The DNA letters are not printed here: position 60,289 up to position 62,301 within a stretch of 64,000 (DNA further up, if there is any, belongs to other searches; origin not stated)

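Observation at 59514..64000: Unusual fusion of an ACC-deaminase-family PLP enzyme with a peroxiredoxin domain, followed by SCP2 and a GTG-start FAD-linked oxidase missed by the ORF track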

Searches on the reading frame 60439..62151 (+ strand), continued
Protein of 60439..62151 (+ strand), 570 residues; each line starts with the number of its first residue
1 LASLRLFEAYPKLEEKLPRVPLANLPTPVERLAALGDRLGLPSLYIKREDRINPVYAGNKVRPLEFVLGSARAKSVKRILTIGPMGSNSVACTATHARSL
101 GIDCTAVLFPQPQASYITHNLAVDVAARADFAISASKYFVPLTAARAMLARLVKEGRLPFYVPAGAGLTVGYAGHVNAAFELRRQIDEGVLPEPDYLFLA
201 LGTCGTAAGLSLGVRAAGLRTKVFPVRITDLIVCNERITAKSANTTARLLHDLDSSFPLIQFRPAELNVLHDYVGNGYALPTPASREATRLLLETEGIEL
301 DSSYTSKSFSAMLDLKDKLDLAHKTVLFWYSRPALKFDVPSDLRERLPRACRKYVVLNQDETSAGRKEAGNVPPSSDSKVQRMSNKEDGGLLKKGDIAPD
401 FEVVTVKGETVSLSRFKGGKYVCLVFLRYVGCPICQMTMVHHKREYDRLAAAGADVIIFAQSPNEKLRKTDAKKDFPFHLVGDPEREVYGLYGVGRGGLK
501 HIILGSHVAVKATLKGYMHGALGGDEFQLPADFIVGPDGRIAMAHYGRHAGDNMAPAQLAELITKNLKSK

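Call 63: search_solved_structures(query=A4, max_evalue=1e-10, show_alignments=4)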
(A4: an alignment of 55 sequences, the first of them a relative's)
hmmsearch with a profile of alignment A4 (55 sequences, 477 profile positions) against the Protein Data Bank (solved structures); distinct sequences matched with E-value up to 1e-10: 43.
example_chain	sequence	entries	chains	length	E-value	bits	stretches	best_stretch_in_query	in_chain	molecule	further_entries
9ffk_A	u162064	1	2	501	9.6e-48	166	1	7-247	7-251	FAD-binding oxidoreductase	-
9h40_A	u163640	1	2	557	1.9e-47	165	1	4-253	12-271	p-cresol methylhydroxylase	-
9fge_A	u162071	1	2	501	2.8e-47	164.4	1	7-247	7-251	FAD-binding oxidoreductase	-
1wve_A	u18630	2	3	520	4.7e-46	160.4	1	5-250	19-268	4-cresol dehydrogenase [hydroxylating] flavoprotein subunit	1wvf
1dii_A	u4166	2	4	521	4.8e-46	160.4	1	5-250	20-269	P-CRESOL METHYLHYDROXYLASE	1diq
8s7p_A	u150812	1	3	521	1.9e-45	158.4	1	5-241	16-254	Oxidoreductase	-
8s7r_A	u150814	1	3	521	2.3e-44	154.8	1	5-241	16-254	Oxidoreductase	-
8s7t_A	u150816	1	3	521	2.7e-44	154.6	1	5-241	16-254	Oxidoreductase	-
8s7s_A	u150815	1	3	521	3.1e-44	154.4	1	5-241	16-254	Oxidoreductase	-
8bam_A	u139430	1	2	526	3.1e-44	154.4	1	6-241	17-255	Probable vanillyl-alcohol oxidase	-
7ywv_A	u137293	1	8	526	3.3e-44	154.3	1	6-241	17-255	Probable vanillyl-alcohol oxidase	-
8s7w_A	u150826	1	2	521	3.8e-44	154.1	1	5-241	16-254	Oxidoreductase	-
9h8p_A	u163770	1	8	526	4e-44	154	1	6-241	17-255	Probable vanillyl-alcohol oxidase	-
8bap_A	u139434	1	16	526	4.3e-44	153.9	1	6-241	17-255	Probable vanillyl-alcohol oxidase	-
7ywu_A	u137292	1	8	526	4.5e-44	153.9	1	6-241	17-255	Probable vanillyl-alcohol oxidase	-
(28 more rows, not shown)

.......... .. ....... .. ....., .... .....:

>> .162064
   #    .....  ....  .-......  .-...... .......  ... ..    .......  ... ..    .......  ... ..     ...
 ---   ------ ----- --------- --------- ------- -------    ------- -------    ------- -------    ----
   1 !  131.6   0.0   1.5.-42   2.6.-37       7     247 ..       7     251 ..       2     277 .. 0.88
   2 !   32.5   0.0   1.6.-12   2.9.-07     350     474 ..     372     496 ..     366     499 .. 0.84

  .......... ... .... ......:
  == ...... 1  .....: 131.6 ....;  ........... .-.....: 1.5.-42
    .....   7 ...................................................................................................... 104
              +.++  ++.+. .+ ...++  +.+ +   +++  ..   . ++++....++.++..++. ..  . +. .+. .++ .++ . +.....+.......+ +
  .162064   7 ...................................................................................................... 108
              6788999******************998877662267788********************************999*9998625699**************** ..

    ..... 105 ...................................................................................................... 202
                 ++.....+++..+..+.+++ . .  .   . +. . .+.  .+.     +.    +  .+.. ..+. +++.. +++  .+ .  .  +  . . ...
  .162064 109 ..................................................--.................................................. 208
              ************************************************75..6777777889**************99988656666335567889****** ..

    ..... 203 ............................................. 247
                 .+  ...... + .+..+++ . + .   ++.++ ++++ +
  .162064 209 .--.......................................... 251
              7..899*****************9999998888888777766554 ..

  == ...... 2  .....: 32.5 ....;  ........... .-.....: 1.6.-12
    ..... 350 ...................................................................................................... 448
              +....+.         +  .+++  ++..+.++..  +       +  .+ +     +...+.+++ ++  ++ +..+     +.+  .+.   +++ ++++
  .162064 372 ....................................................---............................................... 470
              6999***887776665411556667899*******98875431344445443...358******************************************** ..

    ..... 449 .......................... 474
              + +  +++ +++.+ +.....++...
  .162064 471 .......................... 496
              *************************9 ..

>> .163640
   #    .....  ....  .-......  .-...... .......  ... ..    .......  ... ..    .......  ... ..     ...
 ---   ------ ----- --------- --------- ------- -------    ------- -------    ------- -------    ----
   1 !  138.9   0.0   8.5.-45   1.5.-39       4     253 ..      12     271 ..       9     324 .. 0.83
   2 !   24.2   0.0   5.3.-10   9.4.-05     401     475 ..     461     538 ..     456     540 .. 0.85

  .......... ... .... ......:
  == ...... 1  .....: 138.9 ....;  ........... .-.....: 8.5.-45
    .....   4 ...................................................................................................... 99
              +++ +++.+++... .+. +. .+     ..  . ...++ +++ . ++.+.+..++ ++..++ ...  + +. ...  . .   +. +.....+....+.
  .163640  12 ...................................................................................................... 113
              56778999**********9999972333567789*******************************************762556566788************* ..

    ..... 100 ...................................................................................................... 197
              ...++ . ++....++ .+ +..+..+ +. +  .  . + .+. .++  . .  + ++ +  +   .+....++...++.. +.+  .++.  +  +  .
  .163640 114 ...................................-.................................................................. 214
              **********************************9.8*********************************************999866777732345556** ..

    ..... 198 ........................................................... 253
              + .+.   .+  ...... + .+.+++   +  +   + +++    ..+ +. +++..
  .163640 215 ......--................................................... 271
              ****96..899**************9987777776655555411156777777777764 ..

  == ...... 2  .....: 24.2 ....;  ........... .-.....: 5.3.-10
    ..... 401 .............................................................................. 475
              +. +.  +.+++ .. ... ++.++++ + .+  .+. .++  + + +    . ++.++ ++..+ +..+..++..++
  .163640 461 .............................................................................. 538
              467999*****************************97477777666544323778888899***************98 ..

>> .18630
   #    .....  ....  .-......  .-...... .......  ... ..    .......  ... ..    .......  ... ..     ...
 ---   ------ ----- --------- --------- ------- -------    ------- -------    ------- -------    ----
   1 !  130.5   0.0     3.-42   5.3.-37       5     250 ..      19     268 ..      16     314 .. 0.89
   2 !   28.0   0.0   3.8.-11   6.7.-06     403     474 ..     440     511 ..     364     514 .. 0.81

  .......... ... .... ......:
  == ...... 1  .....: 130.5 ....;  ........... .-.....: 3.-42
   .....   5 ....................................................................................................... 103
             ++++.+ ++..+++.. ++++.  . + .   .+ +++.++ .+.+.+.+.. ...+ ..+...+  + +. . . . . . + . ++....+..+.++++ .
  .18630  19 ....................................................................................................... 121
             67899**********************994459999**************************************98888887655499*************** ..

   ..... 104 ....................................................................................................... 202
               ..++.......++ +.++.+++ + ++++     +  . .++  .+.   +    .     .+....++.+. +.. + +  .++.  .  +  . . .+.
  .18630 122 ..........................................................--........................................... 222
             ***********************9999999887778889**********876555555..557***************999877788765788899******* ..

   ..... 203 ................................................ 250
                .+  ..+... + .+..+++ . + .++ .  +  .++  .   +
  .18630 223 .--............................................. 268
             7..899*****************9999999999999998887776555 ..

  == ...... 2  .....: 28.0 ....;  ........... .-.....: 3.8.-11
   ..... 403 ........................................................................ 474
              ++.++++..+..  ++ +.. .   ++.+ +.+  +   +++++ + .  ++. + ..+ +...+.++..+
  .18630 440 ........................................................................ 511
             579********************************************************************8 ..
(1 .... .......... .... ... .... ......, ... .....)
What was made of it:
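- Closest known: p-Cresol methylhydroxylase / vanillyl-alcohol and eugenol oxidases. Different: The Asp170 equivalent is Leu135 (call 63).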

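Call 64: find_encoding_contigs(protein=P0241, flank=6000, max_places=3)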
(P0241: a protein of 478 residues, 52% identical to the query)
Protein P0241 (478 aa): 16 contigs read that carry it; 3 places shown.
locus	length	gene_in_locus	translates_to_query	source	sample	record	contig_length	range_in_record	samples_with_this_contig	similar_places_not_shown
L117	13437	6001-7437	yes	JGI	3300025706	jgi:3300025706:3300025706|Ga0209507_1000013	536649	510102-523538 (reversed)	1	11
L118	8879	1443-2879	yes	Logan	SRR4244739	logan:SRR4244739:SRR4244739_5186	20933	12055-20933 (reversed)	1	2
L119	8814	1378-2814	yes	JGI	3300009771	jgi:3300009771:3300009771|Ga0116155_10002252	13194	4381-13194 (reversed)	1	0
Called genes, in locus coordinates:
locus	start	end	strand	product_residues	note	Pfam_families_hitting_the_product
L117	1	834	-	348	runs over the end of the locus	PF14238:DUF4340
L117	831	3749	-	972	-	PF12679:ABC2_membrane_2, PF12730:ABC2_membrane_4 (weak), PF12698:ABC2_membrane_3 (weak), PF23357:DUF7088, PF09822:ABC_transp_aux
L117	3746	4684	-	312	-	PF00005:ABC_tran, PF13304:AAA_21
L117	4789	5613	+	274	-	PF01887:SAM_HAT_N, PF20257:SAM_HAT_C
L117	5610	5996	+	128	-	-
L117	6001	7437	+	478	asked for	PF01565:FAD_binding_4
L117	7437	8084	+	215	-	PF03942:DTW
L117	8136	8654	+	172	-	-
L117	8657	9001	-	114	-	-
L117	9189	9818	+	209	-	PF11006:DUF2845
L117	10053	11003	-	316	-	PF04015:DUF362 (weak)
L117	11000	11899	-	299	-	PF20244:DUF6599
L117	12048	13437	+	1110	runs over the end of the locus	PF07504:FTP (weak), PF02868:Peptidase_M4_C, PF02412:TSP_3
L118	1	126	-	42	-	?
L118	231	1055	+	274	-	PF01887:SAM_HAT_N, PF20257:SAM_HAT_C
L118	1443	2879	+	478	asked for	PF01565:FAD_binding_4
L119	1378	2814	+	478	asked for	PF01565:FAD_binding_4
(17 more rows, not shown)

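Call 65: find_encoding_contigs(protein=P0177, flank=6000, max_places=2)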
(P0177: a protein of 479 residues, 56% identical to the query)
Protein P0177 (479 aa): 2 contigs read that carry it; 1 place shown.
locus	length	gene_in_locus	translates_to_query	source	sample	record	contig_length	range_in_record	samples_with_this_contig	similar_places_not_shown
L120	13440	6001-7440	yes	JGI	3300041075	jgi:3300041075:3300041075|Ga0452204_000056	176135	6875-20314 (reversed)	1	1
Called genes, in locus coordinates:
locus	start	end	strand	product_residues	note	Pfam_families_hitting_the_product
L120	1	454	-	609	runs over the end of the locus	PF13522:GATase_6, PF13537:GATase_7, PF01380:SIS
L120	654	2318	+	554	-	PF17517:IgGFc_binding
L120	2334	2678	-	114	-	PF01329:Pterin_4a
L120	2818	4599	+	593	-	PF01336:tRNA_anti-codon, PF00152:tRNA-synt_2, PF02938:GAD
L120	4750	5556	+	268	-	PF27846:tSAM_targ_Cxxx_rpt (faint)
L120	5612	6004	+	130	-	-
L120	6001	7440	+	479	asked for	PF01565:FAD_binding_4, PF02913:FAD-oxidase_C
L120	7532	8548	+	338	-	-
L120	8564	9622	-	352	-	PF04015:DUF362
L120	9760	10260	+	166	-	-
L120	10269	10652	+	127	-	PF10825:DUF2752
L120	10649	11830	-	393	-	PF00155:Aminotran_1_2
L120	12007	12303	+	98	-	PF02604:PhdYeFM_antitox (weak)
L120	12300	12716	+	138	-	PF01850:PIN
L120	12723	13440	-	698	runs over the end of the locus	PF13510:Fer2_4, PF14691:Fer4_20, PF01266:DAO (weak), PF01946:Thi4 (weak), PF07992:Pyr_redox_2, PF13450:NAD_binding_8, PF13738:Pyr_redox_3 (weak), PF22117:Fer4_Nqo3, +4 more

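Call 80: list_cluster_members(proteins=[P0001, P0283, P0002])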
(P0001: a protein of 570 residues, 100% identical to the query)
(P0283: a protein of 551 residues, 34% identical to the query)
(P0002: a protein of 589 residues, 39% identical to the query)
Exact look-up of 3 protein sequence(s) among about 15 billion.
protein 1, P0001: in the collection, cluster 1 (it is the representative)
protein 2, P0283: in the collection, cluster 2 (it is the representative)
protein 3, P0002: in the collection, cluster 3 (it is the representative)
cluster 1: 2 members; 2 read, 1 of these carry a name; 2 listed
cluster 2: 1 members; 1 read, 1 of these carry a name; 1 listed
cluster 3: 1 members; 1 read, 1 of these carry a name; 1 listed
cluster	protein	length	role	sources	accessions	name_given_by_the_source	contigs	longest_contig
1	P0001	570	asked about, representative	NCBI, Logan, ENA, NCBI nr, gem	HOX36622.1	MAG TPA: pyridoxal-phosphate dependent enzyme [Candidatus Brocadiia bacterium] | pyridoxal-phosphate dependent enzyme [Candidatus Brocadiia bacterium]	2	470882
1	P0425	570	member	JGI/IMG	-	-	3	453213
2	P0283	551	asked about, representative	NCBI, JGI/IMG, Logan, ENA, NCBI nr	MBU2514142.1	pyridoxal-phosphate dependent enzyme [bacterium]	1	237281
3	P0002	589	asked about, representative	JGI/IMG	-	D-cysteine desulfhydrase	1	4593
